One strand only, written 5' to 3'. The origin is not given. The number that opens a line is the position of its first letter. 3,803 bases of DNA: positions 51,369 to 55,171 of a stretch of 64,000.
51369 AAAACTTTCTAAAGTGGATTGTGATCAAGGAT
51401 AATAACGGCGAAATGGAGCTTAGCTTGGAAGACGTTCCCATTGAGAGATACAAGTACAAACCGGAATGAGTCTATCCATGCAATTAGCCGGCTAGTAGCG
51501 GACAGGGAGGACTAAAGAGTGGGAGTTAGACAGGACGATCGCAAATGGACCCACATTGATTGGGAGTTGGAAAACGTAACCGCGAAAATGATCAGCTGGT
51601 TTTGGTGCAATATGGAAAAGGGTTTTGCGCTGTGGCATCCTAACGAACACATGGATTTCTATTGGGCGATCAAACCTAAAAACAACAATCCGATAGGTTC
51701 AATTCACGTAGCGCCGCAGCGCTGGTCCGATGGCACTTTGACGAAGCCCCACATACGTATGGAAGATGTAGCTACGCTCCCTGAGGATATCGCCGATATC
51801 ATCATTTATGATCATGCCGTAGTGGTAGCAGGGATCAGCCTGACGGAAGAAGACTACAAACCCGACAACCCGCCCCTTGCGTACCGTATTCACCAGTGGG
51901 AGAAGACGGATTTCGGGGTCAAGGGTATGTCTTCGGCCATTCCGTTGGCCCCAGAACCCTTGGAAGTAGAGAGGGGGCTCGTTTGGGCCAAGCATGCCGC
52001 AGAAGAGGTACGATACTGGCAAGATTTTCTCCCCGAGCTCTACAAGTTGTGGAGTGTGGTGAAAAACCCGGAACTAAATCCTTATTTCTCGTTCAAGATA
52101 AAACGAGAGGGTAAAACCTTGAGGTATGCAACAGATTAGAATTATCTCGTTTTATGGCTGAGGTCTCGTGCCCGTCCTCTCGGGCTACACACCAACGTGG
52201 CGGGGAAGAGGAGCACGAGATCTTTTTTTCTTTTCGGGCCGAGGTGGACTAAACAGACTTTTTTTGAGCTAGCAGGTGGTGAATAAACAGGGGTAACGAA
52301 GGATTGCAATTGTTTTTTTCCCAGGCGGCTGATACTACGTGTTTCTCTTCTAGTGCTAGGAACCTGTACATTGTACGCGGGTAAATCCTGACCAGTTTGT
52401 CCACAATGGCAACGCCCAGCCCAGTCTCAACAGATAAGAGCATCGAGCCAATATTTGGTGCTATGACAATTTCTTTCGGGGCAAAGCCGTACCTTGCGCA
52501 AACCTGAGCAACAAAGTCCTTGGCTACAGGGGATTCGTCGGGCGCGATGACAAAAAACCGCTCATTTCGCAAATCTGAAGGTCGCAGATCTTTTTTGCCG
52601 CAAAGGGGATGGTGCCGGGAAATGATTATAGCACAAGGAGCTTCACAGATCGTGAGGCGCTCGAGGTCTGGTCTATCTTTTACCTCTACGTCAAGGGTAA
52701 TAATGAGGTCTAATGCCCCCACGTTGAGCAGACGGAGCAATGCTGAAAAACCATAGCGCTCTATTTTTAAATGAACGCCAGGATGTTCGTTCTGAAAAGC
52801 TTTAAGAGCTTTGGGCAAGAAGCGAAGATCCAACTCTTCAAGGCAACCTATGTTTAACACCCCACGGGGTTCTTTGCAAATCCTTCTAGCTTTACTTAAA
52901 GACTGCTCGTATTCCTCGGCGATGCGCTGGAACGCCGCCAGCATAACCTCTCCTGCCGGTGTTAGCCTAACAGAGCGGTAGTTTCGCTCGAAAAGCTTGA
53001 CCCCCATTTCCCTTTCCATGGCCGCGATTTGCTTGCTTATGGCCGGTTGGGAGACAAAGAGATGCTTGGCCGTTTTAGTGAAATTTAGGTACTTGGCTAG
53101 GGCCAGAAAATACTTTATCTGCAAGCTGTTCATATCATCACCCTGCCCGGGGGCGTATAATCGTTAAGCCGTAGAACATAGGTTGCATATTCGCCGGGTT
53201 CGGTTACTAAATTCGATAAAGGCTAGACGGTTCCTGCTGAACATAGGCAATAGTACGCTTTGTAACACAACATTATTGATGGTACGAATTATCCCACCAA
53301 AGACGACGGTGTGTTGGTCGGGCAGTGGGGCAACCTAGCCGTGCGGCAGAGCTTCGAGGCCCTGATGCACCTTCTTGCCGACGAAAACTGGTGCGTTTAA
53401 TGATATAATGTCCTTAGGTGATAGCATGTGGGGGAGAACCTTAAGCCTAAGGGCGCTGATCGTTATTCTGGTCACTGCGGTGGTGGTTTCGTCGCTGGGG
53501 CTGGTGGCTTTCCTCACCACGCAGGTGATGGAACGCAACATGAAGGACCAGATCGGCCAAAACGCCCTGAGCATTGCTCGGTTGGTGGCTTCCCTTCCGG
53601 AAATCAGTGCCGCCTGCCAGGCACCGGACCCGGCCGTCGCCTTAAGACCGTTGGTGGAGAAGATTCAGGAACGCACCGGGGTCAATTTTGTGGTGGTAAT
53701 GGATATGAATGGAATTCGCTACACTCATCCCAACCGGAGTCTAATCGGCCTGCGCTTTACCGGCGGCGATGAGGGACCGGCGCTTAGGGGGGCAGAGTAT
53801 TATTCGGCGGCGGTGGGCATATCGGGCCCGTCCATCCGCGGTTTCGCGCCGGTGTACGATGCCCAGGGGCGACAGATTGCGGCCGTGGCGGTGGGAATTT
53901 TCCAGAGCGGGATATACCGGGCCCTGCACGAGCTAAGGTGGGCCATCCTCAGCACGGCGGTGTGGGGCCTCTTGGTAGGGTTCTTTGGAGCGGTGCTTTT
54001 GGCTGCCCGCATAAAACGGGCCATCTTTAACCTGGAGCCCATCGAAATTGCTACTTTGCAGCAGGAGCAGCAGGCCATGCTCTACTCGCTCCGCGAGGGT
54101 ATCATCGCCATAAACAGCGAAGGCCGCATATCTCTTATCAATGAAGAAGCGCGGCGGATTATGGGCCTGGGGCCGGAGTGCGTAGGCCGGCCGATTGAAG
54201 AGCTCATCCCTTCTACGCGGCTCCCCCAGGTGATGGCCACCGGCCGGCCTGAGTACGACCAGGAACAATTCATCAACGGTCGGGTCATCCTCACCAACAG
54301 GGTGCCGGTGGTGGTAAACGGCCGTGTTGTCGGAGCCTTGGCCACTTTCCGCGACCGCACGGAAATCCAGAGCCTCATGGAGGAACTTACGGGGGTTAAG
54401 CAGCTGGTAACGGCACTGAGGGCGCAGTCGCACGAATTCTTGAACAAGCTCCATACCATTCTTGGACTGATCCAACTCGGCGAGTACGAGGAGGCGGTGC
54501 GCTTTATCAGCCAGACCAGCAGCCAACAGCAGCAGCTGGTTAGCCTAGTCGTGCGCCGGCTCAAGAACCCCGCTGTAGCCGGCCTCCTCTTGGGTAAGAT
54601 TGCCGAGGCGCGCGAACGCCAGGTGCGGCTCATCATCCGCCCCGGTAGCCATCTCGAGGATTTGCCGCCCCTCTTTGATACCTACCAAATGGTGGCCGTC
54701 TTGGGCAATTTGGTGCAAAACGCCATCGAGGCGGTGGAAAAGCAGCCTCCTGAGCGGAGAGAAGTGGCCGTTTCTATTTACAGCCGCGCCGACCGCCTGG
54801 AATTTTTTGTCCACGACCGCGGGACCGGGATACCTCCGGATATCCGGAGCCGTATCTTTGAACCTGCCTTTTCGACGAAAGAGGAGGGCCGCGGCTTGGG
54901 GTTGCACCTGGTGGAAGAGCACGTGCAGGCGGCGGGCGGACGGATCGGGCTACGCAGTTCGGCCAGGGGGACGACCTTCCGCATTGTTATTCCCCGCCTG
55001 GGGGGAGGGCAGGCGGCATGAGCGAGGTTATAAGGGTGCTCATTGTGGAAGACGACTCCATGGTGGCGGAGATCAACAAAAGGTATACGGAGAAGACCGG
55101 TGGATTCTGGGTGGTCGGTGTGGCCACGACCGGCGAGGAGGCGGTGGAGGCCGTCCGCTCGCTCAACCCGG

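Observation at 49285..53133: AprB/AprA-like redox pair + PhlG-like C-C hydrolase + LysR: candidate undescribed anaerobic polyphenol-catabolism cassette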

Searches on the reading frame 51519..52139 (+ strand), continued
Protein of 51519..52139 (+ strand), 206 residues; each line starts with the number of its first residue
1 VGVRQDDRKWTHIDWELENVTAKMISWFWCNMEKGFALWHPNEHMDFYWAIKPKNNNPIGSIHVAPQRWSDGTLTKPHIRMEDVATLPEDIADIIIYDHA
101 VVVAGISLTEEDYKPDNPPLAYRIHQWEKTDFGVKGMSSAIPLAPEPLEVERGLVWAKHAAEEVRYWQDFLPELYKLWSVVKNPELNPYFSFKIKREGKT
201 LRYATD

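Call 48: find_encoding_contigs(protein=P0002, flank=7000, max_places=2)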
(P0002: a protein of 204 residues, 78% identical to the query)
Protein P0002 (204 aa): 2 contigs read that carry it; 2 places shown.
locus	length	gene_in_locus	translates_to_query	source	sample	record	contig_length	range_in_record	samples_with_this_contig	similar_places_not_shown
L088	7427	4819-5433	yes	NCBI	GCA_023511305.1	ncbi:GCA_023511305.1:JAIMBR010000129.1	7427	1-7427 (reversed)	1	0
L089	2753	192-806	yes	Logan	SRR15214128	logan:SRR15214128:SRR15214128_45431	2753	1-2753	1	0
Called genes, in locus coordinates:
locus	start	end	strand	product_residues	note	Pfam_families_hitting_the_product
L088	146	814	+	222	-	PF12225:DUF5981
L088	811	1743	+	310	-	PF02219:MTHFR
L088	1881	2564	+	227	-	PF00072:Response_reg, PF00486:Trans_reg_C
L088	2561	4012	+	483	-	PF00672:HAMP, PF00512:HisKA, PF13581:HATPase_c_2 (weak), PF02518:HATPase_c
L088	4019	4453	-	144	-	-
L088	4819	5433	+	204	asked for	-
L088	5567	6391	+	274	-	PF18232:Chalcone_N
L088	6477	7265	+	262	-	PF18232:Chalcone_N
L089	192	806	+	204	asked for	-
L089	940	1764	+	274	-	PF18232:Chalcone_N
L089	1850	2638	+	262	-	PF18232:Chalcone_N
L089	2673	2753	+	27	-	?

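Call 51: search_protein_families(library=pfam, proteins=[L069:12799-13440:+, L063:10555-11598:-, L012:7727-9007:-, L048:8427-9383:+, L063:9226-10539:-, L048:2267-4459:+, L004:6093-6932:+, L027:6238-7596:+, L028:1447-3570:+, L056:3485-4051:+], max_evalue=0.001)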
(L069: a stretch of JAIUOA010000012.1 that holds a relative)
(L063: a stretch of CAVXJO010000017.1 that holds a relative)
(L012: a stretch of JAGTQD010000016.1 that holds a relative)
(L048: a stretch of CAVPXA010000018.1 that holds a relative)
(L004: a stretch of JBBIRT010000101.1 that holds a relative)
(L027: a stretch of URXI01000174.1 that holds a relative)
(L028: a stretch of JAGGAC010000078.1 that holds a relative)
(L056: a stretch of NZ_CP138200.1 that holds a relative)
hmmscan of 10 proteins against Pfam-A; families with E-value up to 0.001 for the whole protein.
L069:12799-13440:+ (213 aa): 0 families

L063:10555-11598:- (347 aa): 0 families

L012:7727-9007:- (426 aa): 2 families
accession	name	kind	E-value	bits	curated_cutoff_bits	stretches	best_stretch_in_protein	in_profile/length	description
PF07690.21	MFS_1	-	7.3e-31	107.8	33.4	1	20-375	3-344/347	Major Facilitator Superfamily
PF00083.30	Sugar_tr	-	3.2e-17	63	22.3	1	52-200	50-202/452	Sugar (and other) transporter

L048:8427-9383:+ (318 aa): 4 families
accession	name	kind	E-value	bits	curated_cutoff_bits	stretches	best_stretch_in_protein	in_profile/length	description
PF13411.12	MerR_1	-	1.1e-16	61.1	21.6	1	5-68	2-64/69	MerR HTH family regulatory protein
PF00440.29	TetR_N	-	1.1e-16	60.8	24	1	96-142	1-47/47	Bacterial regulatory proteins, tetR family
PF00376.29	MerR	-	1e-09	38.5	28.2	1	5-37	1-33/38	MerR family regulatory protein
PF12728.13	HTH_17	-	2.3e-05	25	27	1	4-34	2-32/51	Helix-turn-helix domain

L063:9226-10539:- (437 aa): 3 families
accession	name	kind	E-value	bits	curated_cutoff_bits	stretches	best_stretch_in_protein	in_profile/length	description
PF07690.21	MFS_1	-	5e-41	141.2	33.4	2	31-253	2-221/347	Major Facilitator Superfamily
PF13347.12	MFS_2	-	3e-11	43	27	1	156-353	145-342/427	MFS/sugar transport protein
PF23262.1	NFD4_C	-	8.3e-05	22.9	27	1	298-396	82-179/215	NFD4, C-terminal domain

L048:2267-4459:+ (730 aa): 6 families
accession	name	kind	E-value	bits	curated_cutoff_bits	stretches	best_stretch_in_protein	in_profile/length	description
PF13549.11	ATP-grasp_5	-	8.5e-58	195.8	27.6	1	18-233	1-221/221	ATP-grasp domain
PF13607.11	Succ_CoA_lig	-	6.3e-45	152.7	27.4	1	400-537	1-138/138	Succinyl-CoA ligase like flavodoxin domain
PF13380.12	CoA_binding_2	-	2.7e-20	73.4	22.8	1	257-382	1-114/116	CoA binding domain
PF02629.25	CoA_binding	-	1.1e-09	39.3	22.3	1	257-347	4-97/97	CoA binding domain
PF19045.5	Ligase_CoA_2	-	0.00011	22.7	23.7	1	549-603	2-56/162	Ligase-CoA domain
PF08442.15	ATP-grasp_2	-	0.00022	21.3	29.5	0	27-129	2-112/202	ATP-grasp domain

L004:6093-6932:+ (279 aa): 1 family
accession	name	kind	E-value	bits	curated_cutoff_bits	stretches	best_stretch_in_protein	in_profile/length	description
PF18089.7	DAPG_hydrolase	-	9.2e-73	244.9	22.7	1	49-272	4-223/223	DAPG hydrolase PhiG domain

L027:6238-7596:+ (452 aa): 1 family
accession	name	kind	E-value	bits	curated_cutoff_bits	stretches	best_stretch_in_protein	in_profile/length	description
PF08309.17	LVIVD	-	5.1e-11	42.2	20.2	1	151-183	11-38/42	LVIVD repeat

L028:1447-3570:+ (707 aa): 27 families (the best 25 are shown)
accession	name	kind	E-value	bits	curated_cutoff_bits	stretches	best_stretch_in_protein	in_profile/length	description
PF07992.20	Pyr_redox_2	-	1.3e-29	104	26.1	1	318-610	1-291/291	Pyridine nucleotide-disulphide oxidoreductase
PF13510.11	Fer2_4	-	1.7e-22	79.7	22.8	1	2-78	2-81/82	2Fe-2S iron-sulfur cluster binding domain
PF14691.11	Fer4_20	-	1.1e-18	67.6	25.8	1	225-299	30-107/113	Dihydroprymidine dehydrogenase domain II, 4Fe-4S cluster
PF10588.14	NADH-G_4Fe-4S_3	-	9.6e-13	47.9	27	1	87-124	3-40/40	NADH-ubiquinone oxidoreductase-G iron-sulfur binding region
PF22117.2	Fer4_Nqo3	-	6.2e-11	42.8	27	1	140-207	2-66/67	NADH-quinone oxidoreductase subunit 3, ferredoxin-like domain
PF13738.12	Pyr_redox_3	-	1.1e-10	41.7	30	1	442-594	161-305/305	Pyridine nucleotide-disulphide oxidoreductase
PF13450.12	NAD_binding_8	-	3e-09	37.5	21.9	1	322-357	1-36/68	NAD(P)-binding Rossmann-like domain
PF01266.30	DAO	-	3.1e-09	37.3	27.9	1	319-353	1-35/353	FAD dependent oxidoreductase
PF00070.33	Pyr_redox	-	7.1e-09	36.5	22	0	447-520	1-78/82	Pyridine nucleotide-disulphide oxidoreductase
PF12838.12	Fer4_7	-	1.2e-08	35.7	27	1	148-206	1-52/52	4Fe-4S dicluster domain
PF00111.32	Fer2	-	3.6e-07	30.5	21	1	10-66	7-57/77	2Fe-2S iron-sulfur cluster binding domain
PF12831.13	FAD_oxidored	-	6.7e-07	29.4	27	1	320-360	2-42/416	FAD dependent oxidoreductase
PF13237.11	Fer4_10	-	1.2e-06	28.8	25.5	1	142-203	2-53/53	4Fe-4S dicluster domain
PF13187.11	Fer4_9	-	1.6e-06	28.4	27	1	148-206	1-51/52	4Fe-4S dicluster domain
PF00037.32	Fer4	-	2.6e-06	27.4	21.1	1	189-208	5-24/24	4Fe-4S binding domain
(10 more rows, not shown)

L056:3485-4051:+ (188 aa): 1 family
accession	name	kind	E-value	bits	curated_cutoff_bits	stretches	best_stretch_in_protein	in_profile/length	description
PF06496.16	DUF1097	-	8.3e-10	39.5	24.6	1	27-156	13-138/142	Protein of unknown function (DUF1097)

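Call 53: search_solved_structures(query=L054:3859-4791:-, max_evalue=0.001)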
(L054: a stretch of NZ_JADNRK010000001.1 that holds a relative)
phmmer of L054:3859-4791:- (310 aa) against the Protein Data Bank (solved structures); distinct sequences matched with E-value up to 0.001: 1.
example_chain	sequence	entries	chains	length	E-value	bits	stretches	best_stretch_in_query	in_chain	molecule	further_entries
7d38_A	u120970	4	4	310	1e-134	451.8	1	1-309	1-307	Cd1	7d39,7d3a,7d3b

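Call 54: search_solved_structures(query=L053:6115-6972:+, max_evalue=0.001)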
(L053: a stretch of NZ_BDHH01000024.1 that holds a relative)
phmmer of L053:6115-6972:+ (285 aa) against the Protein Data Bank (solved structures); distinct sequences matched with E-value up to 0.001: 4.
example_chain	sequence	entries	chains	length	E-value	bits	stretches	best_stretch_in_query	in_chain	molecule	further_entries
3zph_A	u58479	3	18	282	9e-53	182.9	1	14-285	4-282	CHALCONE ISOMERASE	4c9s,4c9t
4d06_A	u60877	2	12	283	9.9e-53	182.8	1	14-285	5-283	CHALCONE ISOMERASE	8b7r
4d4f_A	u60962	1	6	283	1.1e-51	179.3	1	14-285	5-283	CHALCONE ISOMERASE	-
8b7u_A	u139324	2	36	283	1.8e-51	178.6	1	14-285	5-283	Chalcone isomerase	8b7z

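Call 83: search_protein_representatives(alignment_id=A1)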
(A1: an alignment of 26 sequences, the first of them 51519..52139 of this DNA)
Query: 26 sequences, 205 profile positions. Proteins with E-value up to 0.001 (for the whole library): 250; up to 1e-10: 142; up to 1e-30: 37. The best 150 are listed.
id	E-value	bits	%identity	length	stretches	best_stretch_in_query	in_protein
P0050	3.8e-94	330.1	-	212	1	1-203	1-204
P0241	5.1e-91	319.9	-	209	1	2-204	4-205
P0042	2.3e-89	314.5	-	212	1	2-203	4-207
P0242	3.7e-75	268.1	-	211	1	2-203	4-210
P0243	9.1e-71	253.8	-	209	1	1-204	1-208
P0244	9.6e-65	234.1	-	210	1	2-203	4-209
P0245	9.1e-63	227.6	-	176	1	3-153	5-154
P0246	1.2e-56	207.6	-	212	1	24-166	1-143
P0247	2.8e-55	203.2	-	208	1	7-203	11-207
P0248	1.3e-54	201.0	-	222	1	6-149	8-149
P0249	4.0e-54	199.4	-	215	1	2-202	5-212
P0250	4.8e-53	195.9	-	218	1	3-195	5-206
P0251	7.3e-52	192.0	-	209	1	1-202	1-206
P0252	1.9e-51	190.7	-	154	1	56-204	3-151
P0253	6.6e-50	185.6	-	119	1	2-113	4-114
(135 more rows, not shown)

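Call 86: search_protein_families(library=pfam, alignment_id=A3, max_evalue=0.00001)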
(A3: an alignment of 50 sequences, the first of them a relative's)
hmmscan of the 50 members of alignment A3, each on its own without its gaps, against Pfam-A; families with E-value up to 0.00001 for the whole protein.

A. member 1, L012:296-2212:- (638 aa): 6 families
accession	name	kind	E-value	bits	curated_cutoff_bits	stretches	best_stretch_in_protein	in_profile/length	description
PF10996.14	Beta-Casp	-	4.7e-33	114.7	27.7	1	423-547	1-120/120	Beta-Casp domain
PF17214.9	KH_TffA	-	1.7e-21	76.4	22.6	1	6-72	2-68/68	Transcription termination factor FttA, KH domain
PF07521.17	RMMBL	-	1.4e-15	57.5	21.6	1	566-629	2-63/63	Zn-dependent metallo-hydrolase RNA specificity domain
PF16661.11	Lactamase_B_6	-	2.4e-14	53.6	27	1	200-365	2-172/193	Metallo-beta-lactamase superfamily domain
PF00753.33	Lactamase_B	-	4.2e-14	53.4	22.7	1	193-366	4-161/196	Metallo-beta-lactamase superfamily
PF12706.13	Lactamase_B_2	-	2e-11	44.3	27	1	207-383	3-167/200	Beta-lactamase superfamily domain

B. families by the number of members that match (of 50 scanned): 61 families (the first 25 are shown)
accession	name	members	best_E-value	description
PF00474.23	SSF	3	2.7e-94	Sodium:solute symporter family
PF06315.17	AceK_kinase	2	4.8e-101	Isocitrate dehydrogenase kinase/phosphatase (AceK) kinase domain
PF20423.3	AceK_regulatory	2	1.9e-79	Isocitrate dehydrogenase kinase/phosphatase (AceK), regulatory domain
PF01011.28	PQQ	2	4.7e-68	Glucose/ethanol/alcohol dehydrogenase, beta-propeller domain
PF00122.25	E1-E2_ATPase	2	1.1e-49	E1-E2 ATPase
PF00326.27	Peptidase_S9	2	3.4e-48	Prolyl oligopeptidase family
PF02897.21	Peptidase_S9_N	2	2.9e-45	Prolyl oligopeptidase, N-terminal beta-propeller domain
PF13360.13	PQQ_2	2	2.9e-31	Outer membrane protein assembly factor BamB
PF00702.32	Hydrolase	2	2.4e-28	haloacid dehalogenase-like hydrolase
PF02653.21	BPD_transp_2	2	7.6e-25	Branched-chain amino acid transport system / permease component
PF13570.13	Beta-prop_ACSF4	2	1.4e-09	Beta-alanine-activating enzyme, beta-propeller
PF00152.25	tRNA-synt_2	1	4.9e-126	tRNA synthetases class II (D, K and N)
PF00135.34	COesterase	1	1.1e-109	Carboxylesterase family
PF12437.13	GSIII_N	1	4.4e-79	Glutamine synthetase type III N terminal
PF05833.16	NFACT_N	1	5e-76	NFACT N-terminal and middle domains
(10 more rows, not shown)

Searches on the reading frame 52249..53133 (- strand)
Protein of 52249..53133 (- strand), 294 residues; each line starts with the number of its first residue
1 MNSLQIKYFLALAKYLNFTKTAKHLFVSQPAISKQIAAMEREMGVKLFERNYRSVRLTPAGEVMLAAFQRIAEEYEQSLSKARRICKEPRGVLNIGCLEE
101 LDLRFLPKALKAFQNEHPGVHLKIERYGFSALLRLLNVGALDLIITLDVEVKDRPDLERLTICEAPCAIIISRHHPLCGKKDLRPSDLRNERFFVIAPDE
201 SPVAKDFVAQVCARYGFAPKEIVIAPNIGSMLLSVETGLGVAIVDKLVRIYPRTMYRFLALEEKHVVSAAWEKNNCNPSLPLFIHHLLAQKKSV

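Call 3: search_protein_families(library=pfam, proteins=[window:52249-53133:-], max_evalue=0.01)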
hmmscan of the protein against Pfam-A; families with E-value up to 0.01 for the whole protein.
window:52249-53133:- (294 aa): 2 families
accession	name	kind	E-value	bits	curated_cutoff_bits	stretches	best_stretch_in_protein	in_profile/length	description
PF03466.25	LysR_substrate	-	1.1e-30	107.1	28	1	88-288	3-205/209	LysR substrate binding domain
PF00126.33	HTH_1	-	2.5e-22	79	26.6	1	5-62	3-60/60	Bacterial regulatory helix-turn-helix protein, lysR family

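Call 4: search_protein_families(library=ncbifam, proteins=[window:52249-53133:-], max_evalue=0.01)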
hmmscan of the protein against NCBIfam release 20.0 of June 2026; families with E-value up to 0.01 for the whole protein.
window:52249-53133:- (294 aa): 54 families (the best 25 are shown)
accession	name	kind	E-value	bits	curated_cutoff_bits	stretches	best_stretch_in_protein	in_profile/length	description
NF045775.1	acetoin_reg_AlsR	exception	4.6e-43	147.8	430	1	5-287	5-288/290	acetoin biosynthesis transcriptional regulator AlsR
NF053705.1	TransRegGltCGpos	equivalog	2e-42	145.5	350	1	1-246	1-243/300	glutamate biosynthesis transcriptional regulator GltC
NF007385.0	PRK09906.1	equivalog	1.3e-41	142.7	356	1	5-287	5-287/296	DNA-binding transcriptional regulator HcaR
NF007439.0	PRK09986.1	equivalog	1.4e-39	136.3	290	1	6-285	12-292/296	LysR family transcriptional regulator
NF047520.1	trans_act_CidR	equivalog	2.6e-39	135.2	415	1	2-266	2-263/292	cidABC operon transcriptional activator CidR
NF008416.0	PRK11242.1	equivalog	4.6e-33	114.8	277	1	3-238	3-235/300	transcriptional regulator CynR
NF040786.1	LysR_Sec_metab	equivalog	1.2e-30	106.5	250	1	1-247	1-248/298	selenium metabolism-associated LysR family transcriptional regulator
TIGR03339.1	phn_lysR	subfamily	2.7e-30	105.6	341.1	1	5-245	1-234/279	aminoethylphosphonate catabolism associated LysR family transcriptional regulator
TIGR02424.1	TF_pcaQ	equivalog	2.3e-27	95.7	303.8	1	6-224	8-224/300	pca operon transcription factor PcaQ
NF009327.0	PRK12684.1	subfamily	1.1e-26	93.8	402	1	1-247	1-246/313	CysB family HTH-type transcriptional regulator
NF008239.0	PRK11013.1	equivalog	9.5e-25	87.3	288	1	5-248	8-247/309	LysR family transcriptional regulator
NF008722.0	PRK11716.1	equivalog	5e-24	84.8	246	1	1-248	1-245/293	HTH-type transcriptional activator IlvY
NF009326.0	PRK12681.1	equivalog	9.1e-24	84.5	436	1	4-267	4-265/324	HTH-type transcriptional regulator CysB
NF008352.0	PRK11139.1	subfamily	2.5e-23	82.6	288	1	6-126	11-129/305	transcriptional regulator GcvA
NF008361.0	PRK11151.1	equivalog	1.1e-22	80.6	329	1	1-247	1-243/305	DNA-binding transcriptional regulator OxyR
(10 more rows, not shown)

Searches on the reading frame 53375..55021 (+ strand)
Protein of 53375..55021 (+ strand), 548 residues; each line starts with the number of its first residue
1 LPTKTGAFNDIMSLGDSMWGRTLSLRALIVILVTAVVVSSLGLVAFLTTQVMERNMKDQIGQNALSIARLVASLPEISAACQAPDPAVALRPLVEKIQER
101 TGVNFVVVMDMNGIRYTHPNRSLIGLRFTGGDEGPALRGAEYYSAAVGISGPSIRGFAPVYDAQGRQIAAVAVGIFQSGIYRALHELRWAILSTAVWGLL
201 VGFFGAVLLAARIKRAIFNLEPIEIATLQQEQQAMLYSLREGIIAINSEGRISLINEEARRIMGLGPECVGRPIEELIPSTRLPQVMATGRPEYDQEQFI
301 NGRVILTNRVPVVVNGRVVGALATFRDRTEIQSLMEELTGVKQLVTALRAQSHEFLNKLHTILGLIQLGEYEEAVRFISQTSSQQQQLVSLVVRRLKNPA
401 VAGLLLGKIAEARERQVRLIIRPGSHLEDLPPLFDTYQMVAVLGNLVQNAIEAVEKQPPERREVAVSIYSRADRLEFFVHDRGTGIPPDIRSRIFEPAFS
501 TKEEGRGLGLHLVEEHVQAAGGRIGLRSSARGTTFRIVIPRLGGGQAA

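Call 3: search_protein_families(library=pfam, proteins=[window:53375-55021:+], max_evalue=0.01)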
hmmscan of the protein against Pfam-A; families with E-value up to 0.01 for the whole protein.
window:53375-55021:+ (548 aa): 11 families
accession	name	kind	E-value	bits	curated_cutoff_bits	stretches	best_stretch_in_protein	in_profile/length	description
PF17203.10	sCache_3_2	-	4.7e-30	104.9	28.4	1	53-188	3-139/140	Single cache domain 3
PF02518.31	HATPase_c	-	1.9e-20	73.8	26.4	1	438-541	5-109/111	Histidine kinase-, DNA gyrase B-, and HSP90-like ATPase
PF14689.11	SPOB_a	-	4.1e-12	46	28.1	1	336-387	4-55/62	Sensor_kinase_SpoOB-type, alpha-helical domain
PF00989.32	PAS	-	3e-08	34.1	22.6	1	233-327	4-112/113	PAS fold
PF08448.16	PAS_4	-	1.7e-07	31.9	23.1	1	238-330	3-107/110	PAS fold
PF14501.12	HATPase_c_5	-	2.5e-07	31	22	1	437-540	4-102/102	GHKL domain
PF02743.24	dCache_1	-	1.8e-06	28.1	45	1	63-187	28-162/240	Cache domain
PF17202.10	sCache_3_3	-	1.6e-05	25.6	28.8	0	93-182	9-102/107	Single cache domain 3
PF13426.13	PAS_9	-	7.5e-05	23.4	27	1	241-330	2-103/103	PAS domain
PF13581.12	HATPase_c_2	-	8.5e-05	23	27.4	1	437-537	30-125/127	Histidine kinase-like ATPase domain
PF00512.31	HisKA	-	0.0063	17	26.9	0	350-392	8-54/66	His Kinase A (phospho-acceptor) domain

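Call 4: search_protein_families(library=ncbifam, proteins=[window:53375-55021:+], max_evalue=0.01)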
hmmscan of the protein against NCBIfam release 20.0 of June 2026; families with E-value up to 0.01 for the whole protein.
window:53375-55021:+ (548 aa): 76 families (the best 25 are shown)
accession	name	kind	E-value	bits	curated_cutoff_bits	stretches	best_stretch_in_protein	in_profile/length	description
NF008298.1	PRK11086.1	subfamily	1.4e-165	551.7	520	1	21-540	2-524/529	DcuS/MalK family sensor histidine kinase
NF038334.1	malate_HK_MalK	exception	3.1e-126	422.1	800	1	21-540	3-524/533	malate sensor histidine kinase MalK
NF011627.0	PRK15053.1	equivalog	6.9e-85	285.7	656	1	23-542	18-540/552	sensor histidine kinase DpiB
NF008468.0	PRK11360.1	equivalog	1e-36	126.5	646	2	429-541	496-608/616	two-component system sensor histidine kinase AtoS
NF007688.0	PRK10364.1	equivalog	1.9e-21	76.4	479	1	411-541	326-451/460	two-component system sensor histidine kinase ZraS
NF046044.1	PnpS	equivalog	6e-21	74.9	400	2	428-540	275-390/390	two-component system histidine kinase PnpS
NF041777.1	sens_FixL_Rhizob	equivalog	1.8e-18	66.5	850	1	409-540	351-480/485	sensor protein FixL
TIGR02916.1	PEP_his_kin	equivalog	3.2e-18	65.7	300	1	434-540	575-679/679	XrtA/PEP-CTERM system histidine kinase PrsK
NF033092.0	HK_WalK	equivalog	4.8e-18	65.1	725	1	434-540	484-593/594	cell wall metabolism sensor histidine kinase WalK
TIGR02966.1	phoR_proteo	equivalog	2.3e-17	63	334.2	2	436-538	227-332/333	phosphate regulon sensor histidine kinase PhoR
NF052574.1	HisKinEspCMyxo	equivalog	2.5e-17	62.4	1200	1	441-540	533-636/785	serine histidine kinase EspC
NF046020.1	HisKinCckABruc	equivalog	5.7e-16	57.6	1000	1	469-542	632-708/868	cell cycle histidine kinase CckA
NF010411.0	PRK13837.1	equivalog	6.7e-15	54.1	647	1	471-541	604-675/828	two-component system VirA-like sensor kinase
TIGR02938.1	nifL_nitrog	equivalog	1.2e-14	53.7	242.45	1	439-532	388-484/494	nitrogen fixation negative regulator NifL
NF052573.1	HisKinEspAMyxo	equivalog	3e-14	52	1400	1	438-539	503-609/755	serine histidine kinase EspA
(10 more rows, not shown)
